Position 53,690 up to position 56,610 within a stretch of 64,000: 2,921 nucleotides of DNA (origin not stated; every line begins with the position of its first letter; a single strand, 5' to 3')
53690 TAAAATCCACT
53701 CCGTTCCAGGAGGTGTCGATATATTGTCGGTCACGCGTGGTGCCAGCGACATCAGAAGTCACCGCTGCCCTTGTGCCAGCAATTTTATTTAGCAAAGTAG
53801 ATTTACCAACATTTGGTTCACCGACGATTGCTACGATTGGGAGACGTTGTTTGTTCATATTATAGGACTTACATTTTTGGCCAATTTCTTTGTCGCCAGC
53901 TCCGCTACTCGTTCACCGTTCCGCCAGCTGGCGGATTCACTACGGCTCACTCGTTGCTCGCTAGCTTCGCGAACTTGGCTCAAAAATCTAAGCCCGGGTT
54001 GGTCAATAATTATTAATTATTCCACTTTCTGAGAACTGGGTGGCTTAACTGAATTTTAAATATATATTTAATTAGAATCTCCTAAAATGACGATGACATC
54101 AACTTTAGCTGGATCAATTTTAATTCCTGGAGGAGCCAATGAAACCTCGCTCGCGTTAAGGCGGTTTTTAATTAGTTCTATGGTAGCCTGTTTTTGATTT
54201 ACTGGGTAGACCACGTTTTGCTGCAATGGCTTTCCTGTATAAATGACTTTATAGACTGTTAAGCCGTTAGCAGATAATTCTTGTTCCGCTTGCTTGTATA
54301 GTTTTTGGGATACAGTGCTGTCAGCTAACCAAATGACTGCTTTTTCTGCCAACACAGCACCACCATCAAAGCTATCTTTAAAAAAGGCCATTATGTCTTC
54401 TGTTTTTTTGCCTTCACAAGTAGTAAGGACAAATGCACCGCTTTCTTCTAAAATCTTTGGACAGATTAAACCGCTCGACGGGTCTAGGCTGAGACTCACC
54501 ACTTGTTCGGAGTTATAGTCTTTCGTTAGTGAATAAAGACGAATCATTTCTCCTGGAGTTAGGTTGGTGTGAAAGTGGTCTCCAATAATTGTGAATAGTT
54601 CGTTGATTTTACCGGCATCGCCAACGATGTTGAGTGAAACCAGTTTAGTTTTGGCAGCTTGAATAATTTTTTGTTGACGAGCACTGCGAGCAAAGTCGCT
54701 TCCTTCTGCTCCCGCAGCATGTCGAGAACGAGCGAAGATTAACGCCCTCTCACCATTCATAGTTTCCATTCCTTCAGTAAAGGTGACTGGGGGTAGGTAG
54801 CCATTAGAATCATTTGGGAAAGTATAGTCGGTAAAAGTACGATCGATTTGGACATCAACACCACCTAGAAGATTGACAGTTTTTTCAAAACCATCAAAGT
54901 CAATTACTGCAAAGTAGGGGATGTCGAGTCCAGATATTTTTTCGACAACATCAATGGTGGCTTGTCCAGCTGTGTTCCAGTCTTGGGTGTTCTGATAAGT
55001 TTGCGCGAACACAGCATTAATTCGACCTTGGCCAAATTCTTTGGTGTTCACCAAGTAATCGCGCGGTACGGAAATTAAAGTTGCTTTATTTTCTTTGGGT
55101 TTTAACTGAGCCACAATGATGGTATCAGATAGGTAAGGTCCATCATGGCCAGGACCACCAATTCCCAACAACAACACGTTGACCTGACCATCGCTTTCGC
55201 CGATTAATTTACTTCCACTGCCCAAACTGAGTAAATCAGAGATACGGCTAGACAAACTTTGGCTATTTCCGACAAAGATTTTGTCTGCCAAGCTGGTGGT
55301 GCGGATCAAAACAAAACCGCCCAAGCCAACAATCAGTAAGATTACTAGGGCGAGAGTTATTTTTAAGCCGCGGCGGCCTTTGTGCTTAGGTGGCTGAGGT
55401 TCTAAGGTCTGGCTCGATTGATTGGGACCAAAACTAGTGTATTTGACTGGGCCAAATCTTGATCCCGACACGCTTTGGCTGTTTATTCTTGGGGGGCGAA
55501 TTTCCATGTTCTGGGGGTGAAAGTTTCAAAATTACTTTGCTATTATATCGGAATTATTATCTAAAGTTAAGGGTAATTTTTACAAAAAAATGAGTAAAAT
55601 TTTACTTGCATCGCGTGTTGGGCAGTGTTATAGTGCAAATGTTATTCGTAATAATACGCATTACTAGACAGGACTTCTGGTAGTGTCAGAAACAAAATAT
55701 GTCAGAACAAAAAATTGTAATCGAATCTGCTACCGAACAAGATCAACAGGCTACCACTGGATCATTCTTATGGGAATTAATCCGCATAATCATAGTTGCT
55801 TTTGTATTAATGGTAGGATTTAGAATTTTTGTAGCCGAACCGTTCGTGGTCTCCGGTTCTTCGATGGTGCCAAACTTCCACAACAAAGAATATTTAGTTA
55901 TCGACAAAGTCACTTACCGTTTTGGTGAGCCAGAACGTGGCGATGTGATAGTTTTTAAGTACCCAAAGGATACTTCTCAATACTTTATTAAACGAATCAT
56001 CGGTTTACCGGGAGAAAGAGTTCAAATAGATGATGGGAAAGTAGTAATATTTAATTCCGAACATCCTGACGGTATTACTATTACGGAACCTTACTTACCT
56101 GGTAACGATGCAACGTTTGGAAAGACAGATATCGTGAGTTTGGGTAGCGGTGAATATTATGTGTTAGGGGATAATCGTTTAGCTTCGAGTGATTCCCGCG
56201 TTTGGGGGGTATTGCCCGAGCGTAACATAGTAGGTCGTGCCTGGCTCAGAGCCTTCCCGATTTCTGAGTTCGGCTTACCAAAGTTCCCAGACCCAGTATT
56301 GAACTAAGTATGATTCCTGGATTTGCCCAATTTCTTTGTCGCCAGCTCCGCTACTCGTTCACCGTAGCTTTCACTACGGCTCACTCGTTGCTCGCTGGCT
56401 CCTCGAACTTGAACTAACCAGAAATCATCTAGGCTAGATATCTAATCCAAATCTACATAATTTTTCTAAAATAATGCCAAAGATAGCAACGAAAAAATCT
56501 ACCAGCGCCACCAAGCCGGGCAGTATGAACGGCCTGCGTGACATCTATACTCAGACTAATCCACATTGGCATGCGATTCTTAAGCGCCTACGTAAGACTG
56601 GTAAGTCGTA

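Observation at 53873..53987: Dispersed family of modular, GC-rich, IR-bounded palindromic elements (copies A 37589-37669, B 53873-53987, C 56311-56429, partial 61783-61848)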

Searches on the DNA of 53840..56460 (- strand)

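Call 27: search_rna_families(source=window, start=53840, end=56460, threshold=evalue, max_evalue=10, show_alignments=3)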
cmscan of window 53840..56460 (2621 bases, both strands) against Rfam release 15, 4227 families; matches with E-value up to 10: 2.
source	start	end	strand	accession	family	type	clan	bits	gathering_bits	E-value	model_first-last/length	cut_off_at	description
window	54870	54906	-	RF00344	snoZ267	Gene; snRNA; snoRNA; CD-box;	-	22.2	43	0.46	1-73/73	no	Small nucleolar RNA Z267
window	54888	54963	-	RF00577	SNORD72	Gene; snRNA; snoRNA; CD-box;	-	21.3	43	7.4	1-80/80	no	Small nucleolar RNA SNORD72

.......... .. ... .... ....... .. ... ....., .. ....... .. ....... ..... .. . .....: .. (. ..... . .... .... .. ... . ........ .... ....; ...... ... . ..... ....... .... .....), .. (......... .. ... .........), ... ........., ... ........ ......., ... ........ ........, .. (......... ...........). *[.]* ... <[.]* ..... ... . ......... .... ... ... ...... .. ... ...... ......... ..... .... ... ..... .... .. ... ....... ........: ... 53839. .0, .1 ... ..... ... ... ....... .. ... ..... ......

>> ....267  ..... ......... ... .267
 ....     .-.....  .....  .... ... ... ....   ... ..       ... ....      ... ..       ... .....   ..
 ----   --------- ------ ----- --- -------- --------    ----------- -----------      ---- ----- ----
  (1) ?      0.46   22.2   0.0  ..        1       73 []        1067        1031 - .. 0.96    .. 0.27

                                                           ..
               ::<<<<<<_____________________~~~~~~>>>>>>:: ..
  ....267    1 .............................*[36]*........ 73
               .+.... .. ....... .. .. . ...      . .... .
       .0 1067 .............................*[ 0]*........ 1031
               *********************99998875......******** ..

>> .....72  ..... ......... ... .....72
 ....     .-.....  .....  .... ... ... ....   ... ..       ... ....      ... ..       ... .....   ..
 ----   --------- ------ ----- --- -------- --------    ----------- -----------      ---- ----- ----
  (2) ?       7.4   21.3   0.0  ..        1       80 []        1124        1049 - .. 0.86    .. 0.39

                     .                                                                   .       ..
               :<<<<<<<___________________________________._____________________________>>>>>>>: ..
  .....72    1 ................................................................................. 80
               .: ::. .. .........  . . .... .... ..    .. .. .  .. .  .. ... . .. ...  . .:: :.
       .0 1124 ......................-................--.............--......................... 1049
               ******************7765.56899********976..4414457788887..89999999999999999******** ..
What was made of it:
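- On Any Rfam RNA family (including group II intron domain V, 6S RNA, SRP RNA and terminator or attenuator classes): Nothing overlaps B or C at E <= 10 (call 27).
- There is no Rfam match at E <= 10 (call 27).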

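Call 46: build_rna_model(alignment_id=A3)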
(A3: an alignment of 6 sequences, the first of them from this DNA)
Model R1 built from alignment A3 (6 sequences, 113 columns); structure: RNAalifold consensus.
model positions 100; base pairs 35; branch points 0; effective number of sequences 0.86; information 0.59 bits per position. Calibrated on 0.2 Mb of random sequence (short: E-values are rough).
structure used (alignment columns):
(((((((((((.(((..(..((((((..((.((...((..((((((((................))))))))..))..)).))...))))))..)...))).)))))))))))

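Call 47: search_with_rna_model(model_id=R1, sources=[window, L002, L019, L023, L027, L029, L032, L034, L035, L036, L020, L028], max_evalue=10, show_alignments=0)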
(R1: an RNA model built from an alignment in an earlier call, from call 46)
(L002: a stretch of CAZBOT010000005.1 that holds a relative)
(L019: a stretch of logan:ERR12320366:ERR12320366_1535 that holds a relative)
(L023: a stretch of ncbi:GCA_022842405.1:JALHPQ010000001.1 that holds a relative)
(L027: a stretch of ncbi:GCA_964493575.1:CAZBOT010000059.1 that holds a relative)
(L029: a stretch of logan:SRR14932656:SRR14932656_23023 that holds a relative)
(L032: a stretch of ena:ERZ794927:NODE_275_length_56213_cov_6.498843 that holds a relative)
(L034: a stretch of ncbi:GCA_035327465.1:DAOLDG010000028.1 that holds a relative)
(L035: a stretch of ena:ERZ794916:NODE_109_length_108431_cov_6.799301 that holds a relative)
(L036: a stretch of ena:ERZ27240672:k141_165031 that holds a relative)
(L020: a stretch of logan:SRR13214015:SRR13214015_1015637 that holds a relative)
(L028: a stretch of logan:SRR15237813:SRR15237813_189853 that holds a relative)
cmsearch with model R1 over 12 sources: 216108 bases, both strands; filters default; matches with E-value up to 10: 10.
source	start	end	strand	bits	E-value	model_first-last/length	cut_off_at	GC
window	56320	56419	-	111.1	3.6e-22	1-100/100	no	0.53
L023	13341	13440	+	106.8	3.2e-21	1-100/100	no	0.54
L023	16189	16289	-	104.6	1.1e-20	1-100/100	no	0.55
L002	1119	1218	+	96.8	6.1e-19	1-100/100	no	0.52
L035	3305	3405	+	96.7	6.2e-19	1-100/100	no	0.45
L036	3305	3405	+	96.7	6.2e-19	1-100/100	no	0.45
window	53874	53985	-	92.9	4.6e-18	1-100/100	no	0.54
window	37598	37660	-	51.2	1.2e-08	1-100/100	no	0.54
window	16307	16407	-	47.3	9.8e-08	1-100/100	no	0.57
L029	4375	4475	-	13.2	5.1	1-100/100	no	0.49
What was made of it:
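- Tried and rejected: However, L023 has both orientations 3 kb apart (call 47), so I rejected this as a rule.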

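Call 48: search_with_rna_model(model_id=R1, source=window, filters=off, max_evalue=10, show_alignments=6)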
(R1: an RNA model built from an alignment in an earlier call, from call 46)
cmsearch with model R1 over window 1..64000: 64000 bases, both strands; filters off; matches with E-value up to 10: 22.
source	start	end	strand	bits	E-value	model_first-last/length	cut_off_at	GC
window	56320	56419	-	111.1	1.1e-22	1-100/100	no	0.53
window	53874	53985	-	92.9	1.4e-18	1-100/100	no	0.54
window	37598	37660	-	51.2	3.7e-09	1-100/100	no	0.54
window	16307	16407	-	47.3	2.9e-08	1-100/100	no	0.57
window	2365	2426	+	15.4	0.47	1-100/100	no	0.45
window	9795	9882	-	14.7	0.68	1-100/100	no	0.48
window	56320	56419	+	13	1.6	1-100/100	no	0.53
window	7327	7370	-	12.9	1.8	1-100/100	no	0.43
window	50685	50754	-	12.8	1.8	1-100/100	no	0.46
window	14217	14245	+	12.7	1.9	1-100/100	no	0.48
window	41706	41743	-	12.4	2.3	1-100/100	no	0.61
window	59890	59924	+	12.2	2.5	1-100/100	no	0.49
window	47460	47589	-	11.9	3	1-100/100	no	0.37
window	7327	7370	+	11.3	4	1-100/100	no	0.43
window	58077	58127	+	11.1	4.4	1-100/100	no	0.45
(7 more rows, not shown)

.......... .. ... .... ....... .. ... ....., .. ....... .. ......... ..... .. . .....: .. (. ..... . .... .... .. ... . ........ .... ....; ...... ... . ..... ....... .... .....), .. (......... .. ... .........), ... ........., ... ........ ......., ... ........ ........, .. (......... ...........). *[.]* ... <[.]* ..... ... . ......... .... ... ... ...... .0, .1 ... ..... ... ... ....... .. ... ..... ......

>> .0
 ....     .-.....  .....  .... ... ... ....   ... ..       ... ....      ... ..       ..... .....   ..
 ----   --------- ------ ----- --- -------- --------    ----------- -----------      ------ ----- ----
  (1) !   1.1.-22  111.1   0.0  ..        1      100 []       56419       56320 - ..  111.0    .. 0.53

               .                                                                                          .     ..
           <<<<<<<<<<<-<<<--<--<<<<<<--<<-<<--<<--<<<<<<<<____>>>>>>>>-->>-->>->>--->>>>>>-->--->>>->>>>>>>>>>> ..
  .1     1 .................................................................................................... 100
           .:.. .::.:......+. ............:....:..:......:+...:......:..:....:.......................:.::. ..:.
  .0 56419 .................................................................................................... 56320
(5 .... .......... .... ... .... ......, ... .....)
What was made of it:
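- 53865..53995 (-): Copy B. It is a full core (53874-53985) with an apical mini-palindrome insert, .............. (about 53919-53937), and a locus-specific outer stem. It lies between LytR and der, both on the minus strand, so its purine-rich strand is in the sense direction. The covariance-model match scores 93 bits (calls 47, 48).
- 56310..56428 (-): Copy C. It is a full-length core (56320-56419) with a GAAA apical loop on the minus strand and a locus-specific outer stem, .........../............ It starts 3 nt after the lepB stop codon and lies upstream of hisS. The covariance-model match scores 111 bits (calls 47, 48).
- Checked: A fifth, diverged copy, E, at 16307-16407 was found with a covariance model (47 bits, E about 3e-8; calls 47, 48).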

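Call 55: search_with_rna_model(model_id=R1, sources=[L038, L039, L041, L043, L040], max_evalue=1, show_alignments=3)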
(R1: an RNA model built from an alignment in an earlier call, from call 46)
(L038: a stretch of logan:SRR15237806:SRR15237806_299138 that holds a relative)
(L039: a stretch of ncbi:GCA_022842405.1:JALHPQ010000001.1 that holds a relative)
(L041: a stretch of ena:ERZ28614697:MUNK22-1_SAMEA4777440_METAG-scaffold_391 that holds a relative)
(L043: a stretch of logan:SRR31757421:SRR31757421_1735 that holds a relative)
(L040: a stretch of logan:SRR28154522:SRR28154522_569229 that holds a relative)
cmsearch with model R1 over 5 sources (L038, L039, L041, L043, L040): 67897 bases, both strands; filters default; matches with E-value up to 1: 0.
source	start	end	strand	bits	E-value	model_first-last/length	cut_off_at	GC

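Call 69: search_with_rna_model(model_id=R1, sources=[window, L002, L023, L035], max_evalue=0.001, make_alignment=true)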
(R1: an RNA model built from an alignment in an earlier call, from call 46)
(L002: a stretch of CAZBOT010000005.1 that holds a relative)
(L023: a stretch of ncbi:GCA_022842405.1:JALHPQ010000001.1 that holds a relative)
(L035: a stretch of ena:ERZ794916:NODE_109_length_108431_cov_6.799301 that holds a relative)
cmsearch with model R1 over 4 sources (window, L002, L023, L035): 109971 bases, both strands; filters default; matches with E-value up to 0.001: 8.
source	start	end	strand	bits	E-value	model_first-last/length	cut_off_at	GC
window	56320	56419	-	111.1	1.8e-22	1-100/100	no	0.53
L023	13341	13440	+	106.8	1.6e-21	1-100/100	no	0.54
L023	16189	16289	-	104.6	5.4e-21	1-100/100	no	0.55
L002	1119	1218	+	96.8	3.1e-19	1-100/100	no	0.52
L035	3305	3405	+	96.7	3.2e-19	1-100/100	no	0.45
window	53874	53985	-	92.9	2.3e-18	1-100/100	no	0.54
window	37598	37660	-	51.2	6.4e-09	1-100/100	no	0.54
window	16307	16407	-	47.3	5e-08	1-100/100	no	0.57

Alignment A4: 8 matches aligned to the model, 116 columns, each read 5' to 3' on its own strand. Consensus structure (alignment columns), stored with it:
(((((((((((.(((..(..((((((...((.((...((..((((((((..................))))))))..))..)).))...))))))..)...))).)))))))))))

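Call 84: search_dna_similar(query=window:56306-56434:+, collection=phages, mode=distant, max_evalue=0.01)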
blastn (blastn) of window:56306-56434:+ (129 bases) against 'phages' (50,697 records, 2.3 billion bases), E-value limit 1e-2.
No match.

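Call 85: search_dna_similar(query=window:56306-56434:+, collection=plasmids, mode=distant, max_evalue=0.01)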
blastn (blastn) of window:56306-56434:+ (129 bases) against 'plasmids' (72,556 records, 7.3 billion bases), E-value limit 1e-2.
No match.

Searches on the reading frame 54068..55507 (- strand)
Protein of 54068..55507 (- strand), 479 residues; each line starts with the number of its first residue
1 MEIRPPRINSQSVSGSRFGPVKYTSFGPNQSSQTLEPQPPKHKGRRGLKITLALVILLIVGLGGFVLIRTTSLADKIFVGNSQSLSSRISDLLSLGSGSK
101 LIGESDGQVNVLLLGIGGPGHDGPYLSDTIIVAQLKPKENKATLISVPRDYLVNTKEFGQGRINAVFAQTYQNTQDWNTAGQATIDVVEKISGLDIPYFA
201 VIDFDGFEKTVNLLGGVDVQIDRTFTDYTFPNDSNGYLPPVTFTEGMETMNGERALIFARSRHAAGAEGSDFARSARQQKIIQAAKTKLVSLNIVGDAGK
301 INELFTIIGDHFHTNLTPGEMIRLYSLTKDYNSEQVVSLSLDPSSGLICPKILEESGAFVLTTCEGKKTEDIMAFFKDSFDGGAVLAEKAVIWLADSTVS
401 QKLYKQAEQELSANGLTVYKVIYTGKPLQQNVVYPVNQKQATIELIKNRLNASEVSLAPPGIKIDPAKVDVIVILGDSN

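Call 18: search_protein_families(library=pfam, proteins=[window:54068-55507:-])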
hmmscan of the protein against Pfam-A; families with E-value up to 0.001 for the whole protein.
window:54068-55507:- (479 aa): 1 family
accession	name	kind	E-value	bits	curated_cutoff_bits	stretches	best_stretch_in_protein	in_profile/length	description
PF03816.19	LytR_cpsA_psr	-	8.7e-34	117.3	24.6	1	127-289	2-148/150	LytR_cpsA_psr family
